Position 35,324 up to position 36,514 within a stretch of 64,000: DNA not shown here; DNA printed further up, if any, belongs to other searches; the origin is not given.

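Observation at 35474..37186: Zero-spacer HipA-like kinase + DUF3037-like gene pair inside a scarred accessory locus: candidate uncharacterised toxin-antitoxin or defence module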

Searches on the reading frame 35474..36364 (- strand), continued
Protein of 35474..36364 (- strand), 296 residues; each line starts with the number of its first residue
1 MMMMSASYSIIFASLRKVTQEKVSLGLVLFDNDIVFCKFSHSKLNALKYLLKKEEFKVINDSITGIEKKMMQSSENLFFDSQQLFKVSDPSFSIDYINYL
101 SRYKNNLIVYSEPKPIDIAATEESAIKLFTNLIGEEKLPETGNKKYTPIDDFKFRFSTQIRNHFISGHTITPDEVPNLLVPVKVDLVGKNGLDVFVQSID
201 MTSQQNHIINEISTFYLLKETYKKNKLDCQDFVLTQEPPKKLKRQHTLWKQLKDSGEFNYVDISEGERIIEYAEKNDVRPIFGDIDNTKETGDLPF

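Call 57: search_protein_families(library=padloc, alignment_id=A4, max_evalue=0.00001)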
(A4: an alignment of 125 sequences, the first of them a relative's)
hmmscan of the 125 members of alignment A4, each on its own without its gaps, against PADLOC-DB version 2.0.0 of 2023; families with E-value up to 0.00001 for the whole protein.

A. member 1, L001:1910-2236:- (108 aa): 0 families

B. families by the number of members that match (of 125 scanned): 389 families (the first 25 are shown)
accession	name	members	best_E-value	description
PDLC03624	REase_MTase_IIG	7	5.6e-21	Type IIG restriction enzyme-methyltransferase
PDLC03040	REase_I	6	0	Type I restriction enzyme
PDLC03019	MTase_I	6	1.8e-61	Type I methyltransferase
PDLC03099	Specificity_I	5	3.7e-114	Type I specificity subunit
PDLC03068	Specificity_I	5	4.4e-94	Type I specificity subunit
PDLC03154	Specificity_I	5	2.8e-85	Type I specificity subunit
PDLC03086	Specificity_I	5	6.3e-82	Type I specificity subunit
PDLC03179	Specificity_I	5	2.7e-79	Type I specificity subunit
PDLC03044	REase_I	5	1.8e-77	Type I restriction enzyme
PDLC03119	Specificity_I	5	1.8e-76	Type I specificity subunit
PDLC03107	Specificity_I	5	1.1e-74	Type I specificity subunit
PDLC03076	Specificity_I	5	2.5e-72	Type I specificity subunit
PDLC03089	Specificity_I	5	4.4e-72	Type I specificity subunit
PDLC03084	Specificity_I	5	5.5e-72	Type I specificity subunit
PDLC03168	Specificity_I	5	3.6e-71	Type I specificity subunit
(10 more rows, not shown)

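Call 58: find_related_loci(query=A1, collection=viral_contigs, flank=6000)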
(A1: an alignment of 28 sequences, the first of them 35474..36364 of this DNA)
Query A1 (296 aa) in viral_contigs; peptide patterns used: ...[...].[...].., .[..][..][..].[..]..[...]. (x = any residue, [..] = any of these).
94 stretches matched a pattern, but none encodes a relative of the query by tblastn (E <= 1e-3).

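Call 80: search_solved_structures(query=A1, max_evalue=1)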
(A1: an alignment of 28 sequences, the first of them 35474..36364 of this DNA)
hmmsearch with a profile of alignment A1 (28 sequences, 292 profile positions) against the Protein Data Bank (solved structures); distinct sequences matched with E-value up to 1: 10.
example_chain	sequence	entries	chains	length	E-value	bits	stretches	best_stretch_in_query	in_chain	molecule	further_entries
3qn2_A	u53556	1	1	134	0.032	17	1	77-163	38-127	Large T antigen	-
1tbd_A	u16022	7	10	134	0.041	16.7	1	77-158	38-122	SV40 T-ANTIGEN | Large T antigen | SV40 T ANTIGEN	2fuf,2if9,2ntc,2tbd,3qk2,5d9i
2ipr_A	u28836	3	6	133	0.043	16.6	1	77-154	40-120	large T antigen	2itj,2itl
4fgn_A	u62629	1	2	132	0.046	16.5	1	77-155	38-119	Large T antigen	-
1z1d_B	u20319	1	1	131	0.047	16.5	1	77-155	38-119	Large T antigen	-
2nl8_A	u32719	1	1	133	0.051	16.4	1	77-155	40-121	large T antigen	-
1tvz_A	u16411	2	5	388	0.21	14.3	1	5-112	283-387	3-hydroxy-3-methylglutaryl-CoA synthase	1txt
4gdf_A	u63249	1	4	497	0.25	14.1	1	77-165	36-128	Large T antigen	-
1xpl_A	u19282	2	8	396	0.6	12.8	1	5-113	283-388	3-hydroxy-3-methylglutaryl CoA synthase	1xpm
1xpk_A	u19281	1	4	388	0.79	12.5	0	5-112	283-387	3-hydroxy-3-methylglutaryl CoA synthase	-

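Call 82: fold_search(model_id=the predicted structure, library=viral)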
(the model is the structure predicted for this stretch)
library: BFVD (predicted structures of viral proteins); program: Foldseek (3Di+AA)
matches with E <= 10: 675; with E <= 0.001: 5
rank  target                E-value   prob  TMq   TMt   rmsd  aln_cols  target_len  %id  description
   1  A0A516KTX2            7.0e-08  1.00  0.36  0.39  13.4       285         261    9  (no name in the UniProt tables at hand)
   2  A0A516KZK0            1.1e-07  1.00  0.27  0.28  12.0       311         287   11  (no name in the UniProt tables at hand)
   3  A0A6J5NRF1            5.0e-07  1.00  0.33  0.75   4.3       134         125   21  Uncharacterized protein [uncultured Caudovirales phage]
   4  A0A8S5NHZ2            9.6e-05  1.00  0.29  0.32  16.4       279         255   11  DUF1828 domain-containing protein [Siphoviridae sp. ctRg81]
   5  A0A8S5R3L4            1.5e-04  0.92  0.23  0.24  14.3       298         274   12  Uncharacterized protein [Podoviridae sp. ct8nN1]
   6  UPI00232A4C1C         3.3e-03  0.90  0.29  0.31  12.3       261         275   12  (no name look-up for this kind of identifier)
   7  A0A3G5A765            3.7e-03  0.92  0.24  0.14  10.3       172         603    8  C2H2-type domain-containing protein [Harvfovirus sp.]
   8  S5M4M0                5.3e-03  0.96  0.31  0.33  11.9       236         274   12  Uncharacterized protein [Bacillus phage JL]
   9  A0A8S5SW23            7.1e-03  0.99  0.28  0.24  10.9       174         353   11  Restriction enzyme [Siphoviridae sp. ctZHD14]
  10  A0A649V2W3            7.6e-03  0.89  0.21  0.31   9.5       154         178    9  DUF2726 domain-containing protein [Lactococcus phage P1048]
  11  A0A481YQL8            7.6e-03  0.77  0.24  0.28  20.7       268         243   10  Uncharacterized protein [Pithovirus LCDPAC02]
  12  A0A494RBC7            9.6e-03  0.98  0.28  0.48   7.4       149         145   13  (no name in the UniProt tables at hand)
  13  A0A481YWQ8            9.6e-03  0.80  0.20  0.32  17.9       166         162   10  Restriction endonuclease [Marseillevirus LCMAC201]
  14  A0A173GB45            1.2e-02  0.47  0.23  0.15  17.4       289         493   11  (no name in the UniProt tables at hand)
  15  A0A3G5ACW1            1.4e-02  0.90  0.24  0.20   7.8       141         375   12  C2H2-type domain-containing protein [Hyperionvirus sp.]
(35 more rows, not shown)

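Call 88: search_protein_families(library=phrogs, proteins=[window:35474-36364:-], max_evalue=0.01)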
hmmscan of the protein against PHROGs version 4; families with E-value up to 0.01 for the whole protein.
window:35474-36364:- (296 aa): 0 families

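Call 89: search_protein_representatives(alignment_id=A1)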
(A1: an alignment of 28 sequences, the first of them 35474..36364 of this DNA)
Query: 28 sequences, 292 profile positions. Proteins with E-value up to 0.001 (for the whole library): 739; up to 1e-10: 527; up to 1e-30: 179. The best 150 are listed.
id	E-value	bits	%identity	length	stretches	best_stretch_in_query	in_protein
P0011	2.6e-105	368.6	-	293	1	3-284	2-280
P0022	1.0e-102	360.1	-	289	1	1-284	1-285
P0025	1.2e-102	359.8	-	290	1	1-288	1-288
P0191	1.5e-93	329.9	-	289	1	1-286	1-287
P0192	1.5e-83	297.2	-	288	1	3-282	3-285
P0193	2.8e-83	296.2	-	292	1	1-286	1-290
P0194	2.4e-82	293.2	-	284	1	1-288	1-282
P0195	8.0e-82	291.5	-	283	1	1-283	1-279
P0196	6.1e-80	285.3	-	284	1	1-285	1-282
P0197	6.4e-80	285.2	-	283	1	1-282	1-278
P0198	6.7e-78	278.6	-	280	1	1-283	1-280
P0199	1.3e-76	274.4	-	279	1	1-284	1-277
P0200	1.8e-76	273.9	-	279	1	3-286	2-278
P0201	5.3e-76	272.4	-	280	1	1-283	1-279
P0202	3.2e-74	266.5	-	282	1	1-285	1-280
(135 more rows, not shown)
